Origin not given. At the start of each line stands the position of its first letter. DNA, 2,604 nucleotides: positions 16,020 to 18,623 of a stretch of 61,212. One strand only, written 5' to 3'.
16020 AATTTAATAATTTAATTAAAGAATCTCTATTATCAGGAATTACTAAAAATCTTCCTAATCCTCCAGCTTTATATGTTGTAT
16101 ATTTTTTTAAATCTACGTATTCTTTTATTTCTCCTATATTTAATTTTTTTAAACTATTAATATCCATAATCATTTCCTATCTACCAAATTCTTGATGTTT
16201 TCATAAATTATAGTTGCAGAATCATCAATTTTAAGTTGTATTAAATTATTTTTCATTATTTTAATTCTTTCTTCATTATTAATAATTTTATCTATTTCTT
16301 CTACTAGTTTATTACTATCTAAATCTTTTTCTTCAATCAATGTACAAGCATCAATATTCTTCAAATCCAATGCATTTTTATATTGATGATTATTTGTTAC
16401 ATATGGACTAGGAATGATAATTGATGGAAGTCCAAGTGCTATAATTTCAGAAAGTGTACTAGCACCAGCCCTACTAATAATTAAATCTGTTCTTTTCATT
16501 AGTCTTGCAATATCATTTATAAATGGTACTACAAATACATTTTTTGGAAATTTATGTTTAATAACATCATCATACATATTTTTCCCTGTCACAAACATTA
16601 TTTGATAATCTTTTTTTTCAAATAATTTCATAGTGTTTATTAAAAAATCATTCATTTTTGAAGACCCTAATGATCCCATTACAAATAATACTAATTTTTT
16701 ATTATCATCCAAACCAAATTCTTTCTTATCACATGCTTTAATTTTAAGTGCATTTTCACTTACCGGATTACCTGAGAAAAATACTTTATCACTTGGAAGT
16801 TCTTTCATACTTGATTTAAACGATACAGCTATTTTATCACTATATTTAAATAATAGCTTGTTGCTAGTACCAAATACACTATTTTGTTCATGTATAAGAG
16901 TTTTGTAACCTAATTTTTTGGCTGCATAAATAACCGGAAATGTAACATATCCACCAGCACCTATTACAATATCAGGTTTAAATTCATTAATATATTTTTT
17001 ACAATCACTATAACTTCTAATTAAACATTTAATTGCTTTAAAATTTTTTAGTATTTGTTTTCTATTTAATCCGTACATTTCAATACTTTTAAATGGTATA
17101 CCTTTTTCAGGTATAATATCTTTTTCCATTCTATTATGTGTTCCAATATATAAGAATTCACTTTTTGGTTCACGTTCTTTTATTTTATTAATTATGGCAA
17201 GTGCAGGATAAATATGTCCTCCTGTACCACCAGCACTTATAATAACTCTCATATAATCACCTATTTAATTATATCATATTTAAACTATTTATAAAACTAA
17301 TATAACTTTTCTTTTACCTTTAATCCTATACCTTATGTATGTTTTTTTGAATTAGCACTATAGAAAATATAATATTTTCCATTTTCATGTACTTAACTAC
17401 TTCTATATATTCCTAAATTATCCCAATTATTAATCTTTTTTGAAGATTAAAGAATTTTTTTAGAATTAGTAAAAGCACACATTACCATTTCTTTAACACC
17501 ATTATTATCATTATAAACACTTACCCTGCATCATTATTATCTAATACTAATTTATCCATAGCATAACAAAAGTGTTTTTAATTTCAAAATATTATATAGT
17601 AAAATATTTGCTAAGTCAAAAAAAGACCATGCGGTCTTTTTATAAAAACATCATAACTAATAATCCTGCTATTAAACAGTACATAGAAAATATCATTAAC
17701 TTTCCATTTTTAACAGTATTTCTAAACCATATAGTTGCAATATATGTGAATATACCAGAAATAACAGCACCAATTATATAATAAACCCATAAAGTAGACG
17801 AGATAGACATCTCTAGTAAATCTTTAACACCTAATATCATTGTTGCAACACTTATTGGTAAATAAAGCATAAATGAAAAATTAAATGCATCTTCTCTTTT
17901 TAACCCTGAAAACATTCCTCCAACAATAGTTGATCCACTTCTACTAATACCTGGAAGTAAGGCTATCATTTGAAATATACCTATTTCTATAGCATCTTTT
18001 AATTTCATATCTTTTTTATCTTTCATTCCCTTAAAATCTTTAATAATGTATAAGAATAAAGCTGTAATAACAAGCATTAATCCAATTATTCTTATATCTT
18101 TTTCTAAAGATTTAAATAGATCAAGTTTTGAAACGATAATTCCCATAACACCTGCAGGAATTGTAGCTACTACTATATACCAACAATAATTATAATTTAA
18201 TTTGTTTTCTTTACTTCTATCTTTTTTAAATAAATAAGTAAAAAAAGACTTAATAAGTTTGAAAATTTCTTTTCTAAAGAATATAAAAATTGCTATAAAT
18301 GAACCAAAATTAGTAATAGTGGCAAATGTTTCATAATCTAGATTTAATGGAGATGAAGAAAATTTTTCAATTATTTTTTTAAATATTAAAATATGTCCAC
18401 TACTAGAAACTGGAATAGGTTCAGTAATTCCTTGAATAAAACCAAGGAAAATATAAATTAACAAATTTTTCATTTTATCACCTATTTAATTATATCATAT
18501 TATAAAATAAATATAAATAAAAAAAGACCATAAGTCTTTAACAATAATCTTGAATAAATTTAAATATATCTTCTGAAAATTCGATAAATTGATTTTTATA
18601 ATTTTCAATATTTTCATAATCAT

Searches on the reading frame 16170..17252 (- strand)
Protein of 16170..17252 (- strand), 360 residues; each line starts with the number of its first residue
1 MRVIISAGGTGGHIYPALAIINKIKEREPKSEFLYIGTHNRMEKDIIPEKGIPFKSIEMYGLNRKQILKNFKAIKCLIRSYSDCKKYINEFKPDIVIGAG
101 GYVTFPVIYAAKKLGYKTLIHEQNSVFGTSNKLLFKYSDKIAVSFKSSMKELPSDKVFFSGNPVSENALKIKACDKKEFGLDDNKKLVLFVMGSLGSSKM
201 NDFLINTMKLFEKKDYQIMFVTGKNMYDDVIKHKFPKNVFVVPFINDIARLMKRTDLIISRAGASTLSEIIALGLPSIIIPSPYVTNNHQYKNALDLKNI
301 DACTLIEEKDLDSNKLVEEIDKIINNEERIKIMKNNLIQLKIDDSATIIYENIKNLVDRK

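Call 53: search_protein_families(library=pfam, proteins=[window:16170-17252:-], max_evalue=0.000001)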
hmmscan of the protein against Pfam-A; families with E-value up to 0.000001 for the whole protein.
window:16170-17252:- (360 aa): 3 families
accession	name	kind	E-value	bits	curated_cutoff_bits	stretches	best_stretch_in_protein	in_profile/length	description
PF03033.26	Glyco_transf_28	-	1.1e-38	132.9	26.2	1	3-142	1-138/139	Glycosyltransferase family 28 N-terminal domain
PF04101.22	Glyco_tran_28_C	-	1.8e-35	122.8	22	1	188-340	2-157/166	Glycosyltransferase family 28 C-terminal domain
PF00534.26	Glycos_transf_1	-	7.4e-08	32.6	26.4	1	176-336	6-168/172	Glycosyl transferases group 1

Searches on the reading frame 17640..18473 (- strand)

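Call 54: search_protein_families(library=pfam, proteins=[window:17640-18473:-], max_evalue=0.000001)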
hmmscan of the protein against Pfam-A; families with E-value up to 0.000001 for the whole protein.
window:17640-18473:- (277 aa): 1 family
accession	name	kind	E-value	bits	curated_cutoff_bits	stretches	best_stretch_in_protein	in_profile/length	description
PF02673.24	BacA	-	9.4e-70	235.7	33.4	1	8-272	2-257/257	Bacitracin resistance protein BacA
